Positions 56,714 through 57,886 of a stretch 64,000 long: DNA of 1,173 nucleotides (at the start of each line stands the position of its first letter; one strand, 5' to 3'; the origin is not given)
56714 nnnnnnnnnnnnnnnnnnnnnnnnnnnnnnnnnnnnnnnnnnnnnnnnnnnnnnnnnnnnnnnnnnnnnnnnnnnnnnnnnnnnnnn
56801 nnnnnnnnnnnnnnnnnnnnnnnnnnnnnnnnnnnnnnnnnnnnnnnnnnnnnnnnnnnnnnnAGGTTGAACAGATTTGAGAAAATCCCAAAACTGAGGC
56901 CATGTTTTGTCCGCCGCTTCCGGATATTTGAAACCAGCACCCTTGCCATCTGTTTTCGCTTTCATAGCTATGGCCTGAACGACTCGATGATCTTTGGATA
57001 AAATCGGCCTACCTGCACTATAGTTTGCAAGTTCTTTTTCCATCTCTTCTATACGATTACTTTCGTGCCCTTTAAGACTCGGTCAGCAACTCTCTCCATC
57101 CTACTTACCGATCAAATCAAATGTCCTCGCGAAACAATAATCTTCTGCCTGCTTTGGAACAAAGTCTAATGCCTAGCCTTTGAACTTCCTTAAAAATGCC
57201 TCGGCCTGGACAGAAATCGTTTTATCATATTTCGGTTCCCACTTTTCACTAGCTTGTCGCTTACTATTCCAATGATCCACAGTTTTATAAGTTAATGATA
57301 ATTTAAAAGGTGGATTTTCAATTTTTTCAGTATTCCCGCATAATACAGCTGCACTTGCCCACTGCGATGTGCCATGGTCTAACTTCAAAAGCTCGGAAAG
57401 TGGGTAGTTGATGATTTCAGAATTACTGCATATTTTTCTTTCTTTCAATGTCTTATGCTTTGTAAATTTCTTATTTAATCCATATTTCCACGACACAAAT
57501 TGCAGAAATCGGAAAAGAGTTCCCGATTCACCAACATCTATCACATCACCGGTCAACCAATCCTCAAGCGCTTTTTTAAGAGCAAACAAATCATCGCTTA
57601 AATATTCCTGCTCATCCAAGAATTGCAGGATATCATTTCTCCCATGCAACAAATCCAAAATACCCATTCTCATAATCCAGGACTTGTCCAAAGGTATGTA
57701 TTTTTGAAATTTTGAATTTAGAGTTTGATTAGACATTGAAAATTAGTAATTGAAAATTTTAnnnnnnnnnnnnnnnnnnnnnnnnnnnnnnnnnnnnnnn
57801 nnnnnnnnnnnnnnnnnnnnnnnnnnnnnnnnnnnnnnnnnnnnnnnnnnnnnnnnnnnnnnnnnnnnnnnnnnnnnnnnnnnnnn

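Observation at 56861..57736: Shortened AroA/EPSP-synthase-like gene kept in a single frame but broken by three in-frame stops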

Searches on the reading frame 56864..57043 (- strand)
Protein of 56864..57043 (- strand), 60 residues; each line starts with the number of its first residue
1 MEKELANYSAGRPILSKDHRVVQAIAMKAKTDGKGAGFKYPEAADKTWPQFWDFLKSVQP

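Call 5: search_protein_families(library=pfam, proteins=[window:56864-57043:-], max_evalue=10)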
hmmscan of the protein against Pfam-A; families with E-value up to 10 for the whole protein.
window:56864-57043:- (60 aa): 2 families
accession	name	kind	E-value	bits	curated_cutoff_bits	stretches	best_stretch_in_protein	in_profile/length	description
PF07624.16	PSD2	-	0.0063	16.7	25.8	1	4-34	29-59/74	Protein of unknown function (DUF1585)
PF00275.25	EPSP_synthase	-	0.12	11.5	22.8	1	16-54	377-416/417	EPSP synthase (3-phosphoshikimate 1-carboxyvinyltransferase)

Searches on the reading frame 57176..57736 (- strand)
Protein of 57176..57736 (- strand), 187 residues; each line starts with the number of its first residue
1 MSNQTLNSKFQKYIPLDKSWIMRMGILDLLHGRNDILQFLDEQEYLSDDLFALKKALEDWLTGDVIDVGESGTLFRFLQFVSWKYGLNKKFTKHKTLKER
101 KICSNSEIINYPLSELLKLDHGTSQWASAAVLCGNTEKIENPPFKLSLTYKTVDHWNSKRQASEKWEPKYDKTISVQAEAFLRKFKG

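Call 5: search_protein_families(library=pfam, proteins=[window:57176-57736:-], max_evalue=10)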
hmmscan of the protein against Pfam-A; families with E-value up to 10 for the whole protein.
window:57176-57736:- (187 aa): 0 families

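Call 44: search_protein_families(library=ncbifam, proteins=[window:57176-57736:-], max_evalue=1)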
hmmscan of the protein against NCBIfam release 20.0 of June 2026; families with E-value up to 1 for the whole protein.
window:57176-57736:- (187 aa): 1 family
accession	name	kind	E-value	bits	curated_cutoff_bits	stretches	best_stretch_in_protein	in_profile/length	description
NF033711.1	T9SS_PorQ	equivalog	0.0032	16.6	220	1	131-184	205-258/335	type IX secretion system protein PorQ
